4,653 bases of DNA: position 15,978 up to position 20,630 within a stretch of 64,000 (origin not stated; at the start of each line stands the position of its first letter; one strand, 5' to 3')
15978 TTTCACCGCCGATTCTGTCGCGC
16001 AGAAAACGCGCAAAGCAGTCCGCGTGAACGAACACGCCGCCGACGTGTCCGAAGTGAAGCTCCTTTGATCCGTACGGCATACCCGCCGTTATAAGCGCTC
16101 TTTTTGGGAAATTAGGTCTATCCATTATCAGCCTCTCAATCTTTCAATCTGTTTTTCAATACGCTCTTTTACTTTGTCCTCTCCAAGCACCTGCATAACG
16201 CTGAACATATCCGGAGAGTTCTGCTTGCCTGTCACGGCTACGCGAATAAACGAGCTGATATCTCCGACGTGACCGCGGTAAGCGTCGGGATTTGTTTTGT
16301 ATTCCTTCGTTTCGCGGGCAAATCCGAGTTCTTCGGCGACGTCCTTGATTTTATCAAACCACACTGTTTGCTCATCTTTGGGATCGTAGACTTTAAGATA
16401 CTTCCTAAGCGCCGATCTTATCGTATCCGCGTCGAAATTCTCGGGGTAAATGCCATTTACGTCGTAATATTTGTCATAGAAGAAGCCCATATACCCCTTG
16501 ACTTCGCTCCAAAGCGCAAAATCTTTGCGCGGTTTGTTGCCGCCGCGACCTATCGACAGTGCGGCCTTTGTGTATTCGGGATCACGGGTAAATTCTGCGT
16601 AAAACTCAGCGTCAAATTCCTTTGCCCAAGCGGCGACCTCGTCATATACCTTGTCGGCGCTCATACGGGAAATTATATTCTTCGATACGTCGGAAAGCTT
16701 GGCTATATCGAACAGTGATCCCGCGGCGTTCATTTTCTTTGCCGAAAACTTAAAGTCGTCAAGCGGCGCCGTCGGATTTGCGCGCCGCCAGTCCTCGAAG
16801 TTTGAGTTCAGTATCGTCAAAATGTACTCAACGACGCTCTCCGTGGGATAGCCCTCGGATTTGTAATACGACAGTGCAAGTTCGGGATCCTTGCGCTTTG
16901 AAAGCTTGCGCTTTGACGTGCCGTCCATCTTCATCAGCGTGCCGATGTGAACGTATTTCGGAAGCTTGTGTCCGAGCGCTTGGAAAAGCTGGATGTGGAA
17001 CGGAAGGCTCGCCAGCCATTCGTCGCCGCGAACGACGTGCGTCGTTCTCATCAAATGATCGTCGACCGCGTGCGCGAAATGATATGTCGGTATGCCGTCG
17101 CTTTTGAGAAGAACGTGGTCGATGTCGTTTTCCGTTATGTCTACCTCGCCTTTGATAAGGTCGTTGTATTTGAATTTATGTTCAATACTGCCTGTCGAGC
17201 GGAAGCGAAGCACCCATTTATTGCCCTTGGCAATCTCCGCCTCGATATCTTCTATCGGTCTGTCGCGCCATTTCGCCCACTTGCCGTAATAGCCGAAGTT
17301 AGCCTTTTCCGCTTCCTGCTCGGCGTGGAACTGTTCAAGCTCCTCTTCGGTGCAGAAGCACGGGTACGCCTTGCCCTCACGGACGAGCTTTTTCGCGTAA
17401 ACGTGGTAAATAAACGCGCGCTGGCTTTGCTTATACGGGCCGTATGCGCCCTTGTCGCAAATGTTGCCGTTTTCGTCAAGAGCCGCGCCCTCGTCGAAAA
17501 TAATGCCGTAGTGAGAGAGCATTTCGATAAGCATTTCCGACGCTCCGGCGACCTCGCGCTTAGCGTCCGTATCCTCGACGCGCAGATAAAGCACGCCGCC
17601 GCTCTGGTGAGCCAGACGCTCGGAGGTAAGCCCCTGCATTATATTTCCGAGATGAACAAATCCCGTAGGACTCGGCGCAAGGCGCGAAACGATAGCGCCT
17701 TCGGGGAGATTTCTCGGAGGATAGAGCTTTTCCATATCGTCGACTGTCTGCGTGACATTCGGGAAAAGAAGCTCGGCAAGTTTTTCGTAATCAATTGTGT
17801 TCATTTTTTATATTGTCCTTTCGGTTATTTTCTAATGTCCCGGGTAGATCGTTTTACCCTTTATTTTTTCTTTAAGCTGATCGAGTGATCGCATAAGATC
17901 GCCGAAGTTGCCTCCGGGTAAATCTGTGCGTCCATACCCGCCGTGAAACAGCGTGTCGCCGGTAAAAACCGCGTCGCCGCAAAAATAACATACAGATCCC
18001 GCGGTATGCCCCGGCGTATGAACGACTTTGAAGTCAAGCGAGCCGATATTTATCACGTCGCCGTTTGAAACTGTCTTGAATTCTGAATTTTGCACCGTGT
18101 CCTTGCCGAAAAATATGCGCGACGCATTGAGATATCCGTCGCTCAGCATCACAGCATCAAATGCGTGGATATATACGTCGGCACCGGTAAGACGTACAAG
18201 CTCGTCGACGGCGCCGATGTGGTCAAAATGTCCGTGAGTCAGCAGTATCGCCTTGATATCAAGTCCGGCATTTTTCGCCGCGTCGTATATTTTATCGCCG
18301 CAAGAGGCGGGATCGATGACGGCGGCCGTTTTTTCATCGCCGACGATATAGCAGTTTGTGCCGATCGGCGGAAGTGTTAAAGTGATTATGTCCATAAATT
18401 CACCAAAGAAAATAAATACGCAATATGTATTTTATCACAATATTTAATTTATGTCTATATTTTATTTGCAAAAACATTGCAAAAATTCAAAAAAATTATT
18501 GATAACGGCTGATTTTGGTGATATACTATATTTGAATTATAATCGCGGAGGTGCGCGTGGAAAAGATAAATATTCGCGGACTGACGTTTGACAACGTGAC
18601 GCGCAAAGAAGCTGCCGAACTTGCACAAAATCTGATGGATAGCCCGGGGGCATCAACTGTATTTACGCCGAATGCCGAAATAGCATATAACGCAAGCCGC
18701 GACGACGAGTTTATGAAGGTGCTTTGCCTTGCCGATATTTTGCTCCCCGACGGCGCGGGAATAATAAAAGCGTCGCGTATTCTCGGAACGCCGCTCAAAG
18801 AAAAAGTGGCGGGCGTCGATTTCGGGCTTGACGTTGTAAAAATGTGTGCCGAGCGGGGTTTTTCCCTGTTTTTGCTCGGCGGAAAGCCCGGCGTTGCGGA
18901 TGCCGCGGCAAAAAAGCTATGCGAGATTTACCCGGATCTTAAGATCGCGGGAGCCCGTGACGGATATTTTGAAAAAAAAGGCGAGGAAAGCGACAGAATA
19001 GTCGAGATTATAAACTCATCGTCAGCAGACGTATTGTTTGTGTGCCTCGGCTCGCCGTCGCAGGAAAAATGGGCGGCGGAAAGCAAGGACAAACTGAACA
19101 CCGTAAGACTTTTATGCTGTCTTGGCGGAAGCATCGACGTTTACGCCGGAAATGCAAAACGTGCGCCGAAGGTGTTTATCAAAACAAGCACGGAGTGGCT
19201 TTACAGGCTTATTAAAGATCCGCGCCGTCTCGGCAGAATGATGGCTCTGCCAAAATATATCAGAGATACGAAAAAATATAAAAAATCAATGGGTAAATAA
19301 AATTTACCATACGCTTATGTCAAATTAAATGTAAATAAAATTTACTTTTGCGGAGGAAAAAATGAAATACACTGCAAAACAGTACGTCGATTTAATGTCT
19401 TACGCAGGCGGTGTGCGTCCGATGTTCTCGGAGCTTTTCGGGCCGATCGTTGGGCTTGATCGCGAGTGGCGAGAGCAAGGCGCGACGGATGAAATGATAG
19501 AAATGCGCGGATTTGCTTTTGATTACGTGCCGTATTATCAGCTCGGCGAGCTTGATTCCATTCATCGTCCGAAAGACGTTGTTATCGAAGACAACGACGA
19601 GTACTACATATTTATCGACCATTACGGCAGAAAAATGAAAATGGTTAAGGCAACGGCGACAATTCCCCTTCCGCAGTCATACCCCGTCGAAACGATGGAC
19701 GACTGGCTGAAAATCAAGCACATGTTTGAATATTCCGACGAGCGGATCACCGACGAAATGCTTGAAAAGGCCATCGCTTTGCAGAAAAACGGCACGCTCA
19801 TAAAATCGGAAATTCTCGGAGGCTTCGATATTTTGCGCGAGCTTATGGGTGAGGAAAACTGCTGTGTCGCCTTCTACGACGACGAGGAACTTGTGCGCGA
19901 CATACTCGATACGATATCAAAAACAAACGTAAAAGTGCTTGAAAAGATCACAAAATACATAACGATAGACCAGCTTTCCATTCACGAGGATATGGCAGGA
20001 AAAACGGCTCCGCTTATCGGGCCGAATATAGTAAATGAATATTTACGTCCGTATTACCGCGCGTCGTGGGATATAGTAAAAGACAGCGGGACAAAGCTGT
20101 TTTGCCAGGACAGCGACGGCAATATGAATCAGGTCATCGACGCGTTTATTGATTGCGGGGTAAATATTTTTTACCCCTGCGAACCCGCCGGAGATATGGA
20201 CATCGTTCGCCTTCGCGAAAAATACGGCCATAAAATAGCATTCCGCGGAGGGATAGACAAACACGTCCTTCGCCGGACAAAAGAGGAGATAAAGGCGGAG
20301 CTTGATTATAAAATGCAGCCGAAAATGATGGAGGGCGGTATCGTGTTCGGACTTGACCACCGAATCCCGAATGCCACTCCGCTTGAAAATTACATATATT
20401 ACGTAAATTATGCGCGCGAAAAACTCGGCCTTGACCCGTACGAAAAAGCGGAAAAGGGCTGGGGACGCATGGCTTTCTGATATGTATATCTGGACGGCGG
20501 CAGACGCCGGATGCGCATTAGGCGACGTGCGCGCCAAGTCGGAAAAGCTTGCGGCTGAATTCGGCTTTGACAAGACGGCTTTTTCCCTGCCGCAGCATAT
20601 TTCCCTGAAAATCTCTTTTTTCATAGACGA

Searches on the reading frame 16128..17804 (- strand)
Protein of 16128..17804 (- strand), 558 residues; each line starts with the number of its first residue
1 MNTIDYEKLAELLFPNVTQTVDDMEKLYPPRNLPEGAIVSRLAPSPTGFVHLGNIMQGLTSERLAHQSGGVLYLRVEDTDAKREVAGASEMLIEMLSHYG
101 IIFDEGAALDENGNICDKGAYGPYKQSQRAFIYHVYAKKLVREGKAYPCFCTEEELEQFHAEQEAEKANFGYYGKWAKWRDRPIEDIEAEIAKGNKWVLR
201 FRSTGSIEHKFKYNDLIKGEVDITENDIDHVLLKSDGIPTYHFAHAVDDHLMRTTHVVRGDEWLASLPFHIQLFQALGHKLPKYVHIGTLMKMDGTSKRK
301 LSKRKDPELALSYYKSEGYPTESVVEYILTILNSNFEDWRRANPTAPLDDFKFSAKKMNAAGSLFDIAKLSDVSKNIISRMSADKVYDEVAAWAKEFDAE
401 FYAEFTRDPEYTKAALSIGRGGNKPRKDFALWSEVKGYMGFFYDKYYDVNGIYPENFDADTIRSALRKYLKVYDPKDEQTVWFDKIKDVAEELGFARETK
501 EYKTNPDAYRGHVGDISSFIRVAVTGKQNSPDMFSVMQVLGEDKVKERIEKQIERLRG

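Call 63: search_protein_families(library=pfam, proteins=[window:16128-17804:-], max_evalue=0.0001)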
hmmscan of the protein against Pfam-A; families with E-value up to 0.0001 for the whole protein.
window:16128-17804:- (558 aa): 2 families
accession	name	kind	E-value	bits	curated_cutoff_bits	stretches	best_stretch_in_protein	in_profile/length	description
PF00749.27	tRNA-synt_1c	-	1.1e-64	218.7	23.4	1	38-329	2-273/314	tRNA synthetases class I (E and Q), catalytic domain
PF19269.4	Anticodon_2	-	2.9e-10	41.1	23.6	1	514-553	102-141/141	Anticodon binding domain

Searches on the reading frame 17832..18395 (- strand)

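Call 63: search_protein_families(library=pfam, proteins=[window:17832-18395:-], max_evalue=0.0001)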
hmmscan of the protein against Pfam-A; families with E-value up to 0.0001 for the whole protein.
window:17832-18395:- (187 aa): 2 families
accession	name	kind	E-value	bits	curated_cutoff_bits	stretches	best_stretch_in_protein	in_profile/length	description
PF00753.33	Lactamase_B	-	3.5e-34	118.9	22.7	1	10-187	3-196/196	Metallo-beta-lactamase superfamily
PF12706.13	Lactamase_B_2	-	7.8e-07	29.3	27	1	46-131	30-112/200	Beta-lactamase superfamily domain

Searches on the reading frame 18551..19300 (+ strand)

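Call 63: search_protein_families(library=pfam, proteins=[window:18551-19300:+], max_evalue=0.0001)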
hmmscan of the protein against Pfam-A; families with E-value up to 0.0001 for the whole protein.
window:18551-19300:+ (249 aa): 1 family
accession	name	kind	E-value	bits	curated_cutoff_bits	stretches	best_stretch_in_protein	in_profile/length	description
PF03808.19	Glyco_tran_WecG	-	1e-58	198.3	27.4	1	61-231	1-168/168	Glycosyl transferase WecG/TagA/CpsF family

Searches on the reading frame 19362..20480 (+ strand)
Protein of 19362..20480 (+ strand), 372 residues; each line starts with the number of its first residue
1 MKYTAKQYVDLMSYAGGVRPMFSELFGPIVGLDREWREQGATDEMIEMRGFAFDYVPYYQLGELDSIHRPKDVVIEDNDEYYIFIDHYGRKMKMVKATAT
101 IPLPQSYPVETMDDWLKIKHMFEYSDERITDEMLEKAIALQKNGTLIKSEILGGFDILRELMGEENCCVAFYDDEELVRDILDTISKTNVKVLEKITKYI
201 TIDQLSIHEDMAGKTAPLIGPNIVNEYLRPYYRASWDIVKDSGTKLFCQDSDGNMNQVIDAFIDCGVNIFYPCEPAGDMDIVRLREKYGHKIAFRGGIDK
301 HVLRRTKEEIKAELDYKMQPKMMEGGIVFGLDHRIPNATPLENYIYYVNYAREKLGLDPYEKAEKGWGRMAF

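Call 63: search_protein_families(library=pfam, proteins=[window:19362-20480:+], max_evalue=0.0001)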
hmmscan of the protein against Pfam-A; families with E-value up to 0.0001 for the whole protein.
window:19362-20480:+ (372 aa): 1 family
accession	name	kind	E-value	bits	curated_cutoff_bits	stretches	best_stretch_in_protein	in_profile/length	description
PF01208.23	URO-D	-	2.6e-11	43.6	23.9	1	89-353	82-345/346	Uroporphyrinogen decarboxylase (URO-D)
